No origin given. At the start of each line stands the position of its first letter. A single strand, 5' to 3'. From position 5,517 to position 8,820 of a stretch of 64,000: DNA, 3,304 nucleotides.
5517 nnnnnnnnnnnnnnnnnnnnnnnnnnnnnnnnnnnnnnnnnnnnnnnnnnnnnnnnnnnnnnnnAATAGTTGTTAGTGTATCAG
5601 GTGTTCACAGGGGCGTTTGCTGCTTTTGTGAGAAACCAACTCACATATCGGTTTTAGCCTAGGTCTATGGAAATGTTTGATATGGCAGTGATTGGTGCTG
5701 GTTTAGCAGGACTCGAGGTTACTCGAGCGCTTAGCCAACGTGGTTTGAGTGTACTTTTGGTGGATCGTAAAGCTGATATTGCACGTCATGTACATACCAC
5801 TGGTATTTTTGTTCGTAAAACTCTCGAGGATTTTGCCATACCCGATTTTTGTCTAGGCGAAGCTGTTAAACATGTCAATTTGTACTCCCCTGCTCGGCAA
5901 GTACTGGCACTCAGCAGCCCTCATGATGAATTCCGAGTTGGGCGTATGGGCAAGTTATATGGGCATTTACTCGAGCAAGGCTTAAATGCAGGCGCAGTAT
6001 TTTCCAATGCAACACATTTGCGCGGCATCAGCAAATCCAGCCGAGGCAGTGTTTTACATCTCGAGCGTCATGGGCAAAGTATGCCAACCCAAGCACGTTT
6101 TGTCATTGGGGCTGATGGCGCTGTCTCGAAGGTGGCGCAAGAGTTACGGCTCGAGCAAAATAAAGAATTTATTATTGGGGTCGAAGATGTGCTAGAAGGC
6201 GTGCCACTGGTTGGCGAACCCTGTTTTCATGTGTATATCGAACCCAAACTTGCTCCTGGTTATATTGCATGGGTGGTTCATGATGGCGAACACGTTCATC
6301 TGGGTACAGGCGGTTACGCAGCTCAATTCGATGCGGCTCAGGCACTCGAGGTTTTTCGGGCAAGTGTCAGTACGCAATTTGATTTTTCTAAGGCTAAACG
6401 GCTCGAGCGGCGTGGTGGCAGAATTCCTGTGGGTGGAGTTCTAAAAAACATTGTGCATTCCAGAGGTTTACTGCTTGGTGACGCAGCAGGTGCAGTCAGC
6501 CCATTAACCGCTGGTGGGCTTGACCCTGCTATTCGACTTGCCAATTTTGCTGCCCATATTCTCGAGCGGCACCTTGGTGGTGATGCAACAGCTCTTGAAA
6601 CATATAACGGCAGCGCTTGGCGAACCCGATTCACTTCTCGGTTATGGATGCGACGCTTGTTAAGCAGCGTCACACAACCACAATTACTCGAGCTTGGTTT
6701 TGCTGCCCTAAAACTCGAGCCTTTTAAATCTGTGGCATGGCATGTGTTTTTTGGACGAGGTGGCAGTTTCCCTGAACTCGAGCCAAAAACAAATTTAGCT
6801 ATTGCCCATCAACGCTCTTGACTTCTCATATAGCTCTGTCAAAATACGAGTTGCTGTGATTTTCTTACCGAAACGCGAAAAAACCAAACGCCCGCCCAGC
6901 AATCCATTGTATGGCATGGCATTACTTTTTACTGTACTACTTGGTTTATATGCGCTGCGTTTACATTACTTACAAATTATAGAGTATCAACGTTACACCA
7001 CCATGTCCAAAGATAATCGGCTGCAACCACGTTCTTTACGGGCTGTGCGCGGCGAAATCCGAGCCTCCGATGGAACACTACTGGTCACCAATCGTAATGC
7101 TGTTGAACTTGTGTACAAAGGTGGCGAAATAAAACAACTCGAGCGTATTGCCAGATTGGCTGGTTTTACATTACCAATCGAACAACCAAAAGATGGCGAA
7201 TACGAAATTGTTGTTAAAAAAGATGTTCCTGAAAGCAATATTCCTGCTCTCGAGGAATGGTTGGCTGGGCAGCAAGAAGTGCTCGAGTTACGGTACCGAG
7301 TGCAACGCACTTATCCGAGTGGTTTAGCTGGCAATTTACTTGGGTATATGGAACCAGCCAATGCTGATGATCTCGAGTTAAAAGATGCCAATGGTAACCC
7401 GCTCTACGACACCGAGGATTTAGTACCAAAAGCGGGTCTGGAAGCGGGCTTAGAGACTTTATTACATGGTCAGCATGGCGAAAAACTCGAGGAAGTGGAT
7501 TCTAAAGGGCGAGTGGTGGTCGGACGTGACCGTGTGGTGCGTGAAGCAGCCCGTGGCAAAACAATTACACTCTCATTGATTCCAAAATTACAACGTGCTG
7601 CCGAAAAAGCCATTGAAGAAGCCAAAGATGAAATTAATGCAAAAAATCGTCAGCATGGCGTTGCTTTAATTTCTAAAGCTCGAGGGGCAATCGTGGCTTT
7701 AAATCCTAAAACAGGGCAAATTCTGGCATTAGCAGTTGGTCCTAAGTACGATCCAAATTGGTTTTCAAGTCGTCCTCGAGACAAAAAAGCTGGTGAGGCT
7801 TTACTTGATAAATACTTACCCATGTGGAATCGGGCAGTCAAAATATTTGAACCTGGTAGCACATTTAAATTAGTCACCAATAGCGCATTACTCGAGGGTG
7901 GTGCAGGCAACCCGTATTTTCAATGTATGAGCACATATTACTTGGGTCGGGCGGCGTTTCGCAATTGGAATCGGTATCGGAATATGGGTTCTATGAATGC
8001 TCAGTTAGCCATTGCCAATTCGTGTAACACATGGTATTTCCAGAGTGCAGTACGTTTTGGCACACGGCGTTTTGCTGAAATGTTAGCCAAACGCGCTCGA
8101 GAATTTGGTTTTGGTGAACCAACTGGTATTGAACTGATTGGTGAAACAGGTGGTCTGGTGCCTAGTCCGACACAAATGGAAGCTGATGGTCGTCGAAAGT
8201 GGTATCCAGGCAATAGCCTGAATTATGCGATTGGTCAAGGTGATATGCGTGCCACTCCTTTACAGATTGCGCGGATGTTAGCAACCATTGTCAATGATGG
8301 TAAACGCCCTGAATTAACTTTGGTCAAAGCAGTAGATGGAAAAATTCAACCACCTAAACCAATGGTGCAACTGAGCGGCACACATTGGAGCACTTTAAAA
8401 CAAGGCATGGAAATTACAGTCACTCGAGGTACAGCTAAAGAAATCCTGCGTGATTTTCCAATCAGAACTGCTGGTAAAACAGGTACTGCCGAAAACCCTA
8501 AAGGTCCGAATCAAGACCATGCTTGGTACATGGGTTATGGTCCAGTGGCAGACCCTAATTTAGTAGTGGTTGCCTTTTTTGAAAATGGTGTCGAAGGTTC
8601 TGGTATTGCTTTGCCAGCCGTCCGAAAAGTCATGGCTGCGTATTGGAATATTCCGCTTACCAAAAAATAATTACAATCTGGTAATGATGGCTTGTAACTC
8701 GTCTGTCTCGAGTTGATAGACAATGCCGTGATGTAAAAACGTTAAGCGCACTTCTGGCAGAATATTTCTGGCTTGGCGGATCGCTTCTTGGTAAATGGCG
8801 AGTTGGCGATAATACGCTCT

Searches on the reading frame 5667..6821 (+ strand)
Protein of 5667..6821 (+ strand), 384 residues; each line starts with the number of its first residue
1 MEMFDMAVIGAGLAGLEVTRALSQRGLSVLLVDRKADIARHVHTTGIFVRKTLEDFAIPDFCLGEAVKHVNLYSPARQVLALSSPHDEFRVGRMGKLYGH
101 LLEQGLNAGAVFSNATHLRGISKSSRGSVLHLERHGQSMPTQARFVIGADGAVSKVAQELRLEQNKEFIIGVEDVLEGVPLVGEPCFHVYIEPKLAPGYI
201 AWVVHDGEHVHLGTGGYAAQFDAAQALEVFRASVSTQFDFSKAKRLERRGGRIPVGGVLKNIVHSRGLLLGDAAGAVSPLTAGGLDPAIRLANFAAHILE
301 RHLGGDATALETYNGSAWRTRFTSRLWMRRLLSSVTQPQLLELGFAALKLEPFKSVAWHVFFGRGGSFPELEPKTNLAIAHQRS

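Call 40: search_protein_families(library=pfam, proteins=[window:5667-6821:+], max_evalue=0.00001)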
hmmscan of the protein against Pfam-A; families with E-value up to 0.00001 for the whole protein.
window:5667-6821:+ (384 aa): 4 families
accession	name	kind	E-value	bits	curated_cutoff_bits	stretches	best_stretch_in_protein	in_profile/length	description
PF01494.25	FAD_binding_3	-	6.2e-16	59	22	1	5-314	3-335/349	FAD binding domain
PF05834.18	Lycopene_cycl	-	1.5e-09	37.9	23.4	0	5-157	1-146/380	Lycopene cyclase protein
PF01266.30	DAO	-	2.9e-08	34.1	27.9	1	5-41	1-37/353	FAD dependent oxidoreductase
PF13450.12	NAD_binding_8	-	4.6e-06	27.2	21.9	0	8-44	1-37/68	NAD(P)-binding Rossmann-like domain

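Call 67: search_protein_families(library=ncbifam, proteins=[window:5667-6821:+], max_evalue=0.001)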
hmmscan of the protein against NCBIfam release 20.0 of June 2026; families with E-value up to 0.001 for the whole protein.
window:5667-6821:+ (384 aa): 55 families (the best 25 are shown)
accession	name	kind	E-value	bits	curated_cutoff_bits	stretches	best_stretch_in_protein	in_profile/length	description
TIGR02032.1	GG-red-SF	subfamily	1.1e-37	130.4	158.8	1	4-298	1-296/297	geranylgeranyl reductase family protein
TIGR02023.1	BchP-ChlP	subfamily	3.2e-34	118.6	343.3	1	5-334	2-333/388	geranylgeranyl diphosphate reductase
NF041080.1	DGGGPL_reductase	equivalog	6.4e-18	64.8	580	1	4-301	2-313/447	digeranylgeranylglycerophospholipid reductase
NF008519.0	PRK11445.1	equivalog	4e-15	55.9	303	1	117-313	122-311/355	FAD-binding protein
TIGR02028.1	ChlP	equivalog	1.5e-14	53.6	505.3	1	6-298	3-303/398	geranylgeranyl reductase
NF041160.1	DGGPL_Thplmales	equivalog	8.9e-14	51.2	780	1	1-301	1-312/396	digeranylgeranylglycerophospholipid reductase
TIGR01988.1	Ubi-OHases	subfamily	4.4e-11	42.3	224.65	0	5-37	1-34/387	ubiquinone biosynthesis hydroxylase, UbiH/UbiF/VisC/COQ6 family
NF041385.1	Dggglyphlred_Halo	equivalog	9e-11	40.9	700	1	2-329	3-347/405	digeranylgeranylglycerophospholipid reductase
TIGR01790.1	carotene-cycl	subfamily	6e-10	38.8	209.5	1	5-160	1-146/387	lycopene cyclase family protein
NF005612.0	PRK07364.1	equivalog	4e-09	35.5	487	0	3-37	18-52/415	FAD-dependent hydroxylase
TIGR01984.1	UbiH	equivalog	6.3e-09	35.1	392.2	0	260-315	271-328/382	2-octaprenyl-6-methoxyphenyl hydroxylase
NF046069.1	AkvoneHdxseRdmE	equivalog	7.2e-09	35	700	1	8-50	3-45/521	aklavinone 12-hydroxylase RdmE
NF005691.0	PRK07494.1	equivalog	7.8e-09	34.6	459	1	2-45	7-49/404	UbiH/UbiF family hydroxylase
NF006091.0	PRK08243.1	subfamily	1e-08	34.4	351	0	258-319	272-338/393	4-hydroxybenzoate 3-monooxygenase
NF046068.1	AkvoneHdxseDnrF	equivalog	1.4e-08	34.1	650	1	8-50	3-45/439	aklavinone 12-hydroxylase DnrF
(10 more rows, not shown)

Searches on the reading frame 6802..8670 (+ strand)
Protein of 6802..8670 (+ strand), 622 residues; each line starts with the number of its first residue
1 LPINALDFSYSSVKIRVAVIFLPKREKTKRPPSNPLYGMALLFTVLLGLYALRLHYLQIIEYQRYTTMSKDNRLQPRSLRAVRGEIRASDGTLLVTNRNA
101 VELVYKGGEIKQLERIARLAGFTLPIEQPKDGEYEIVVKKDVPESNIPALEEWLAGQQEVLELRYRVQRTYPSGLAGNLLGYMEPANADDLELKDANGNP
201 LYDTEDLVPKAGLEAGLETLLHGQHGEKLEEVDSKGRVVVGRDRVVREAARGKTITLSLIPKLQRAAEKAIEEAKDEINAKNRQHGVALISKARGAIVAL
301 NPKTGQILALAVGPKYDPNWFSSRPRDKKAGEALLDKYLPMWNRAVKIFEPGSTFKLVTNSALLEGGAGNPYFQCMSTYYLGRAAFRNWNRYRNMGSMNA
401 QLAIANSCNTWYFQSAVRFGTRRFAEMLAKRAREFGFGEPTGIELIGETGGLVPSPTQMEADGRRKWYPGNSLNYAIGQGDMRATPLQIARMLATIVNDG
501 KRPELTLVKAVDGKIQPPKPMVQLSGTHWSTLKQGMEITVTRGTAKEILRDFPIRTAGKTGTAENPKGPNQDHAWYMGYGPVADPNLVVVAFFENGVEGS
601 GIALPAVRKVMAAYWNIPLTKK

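Call 40: search_protein_families(library=pfam, proteins=[window:6802-8670:+], max_evalue=0.00001)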
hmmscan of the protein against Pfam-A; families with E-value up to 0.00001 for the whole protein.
window:6802-8670:+ (622 aa): 2 families
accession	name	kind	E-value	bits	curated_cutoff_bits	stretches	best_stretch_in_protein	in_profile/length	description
PF00905.27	Transpeptidase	-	3.7e-54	184.4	22.1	1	295-611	1-298/299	Penicillin binding protein transpeptidase domain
PF03717.20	PBP_dimer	-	2.7e-18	67.5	24.4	1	80-239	3-176/180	Penicillin-binding Protein dimerisation domain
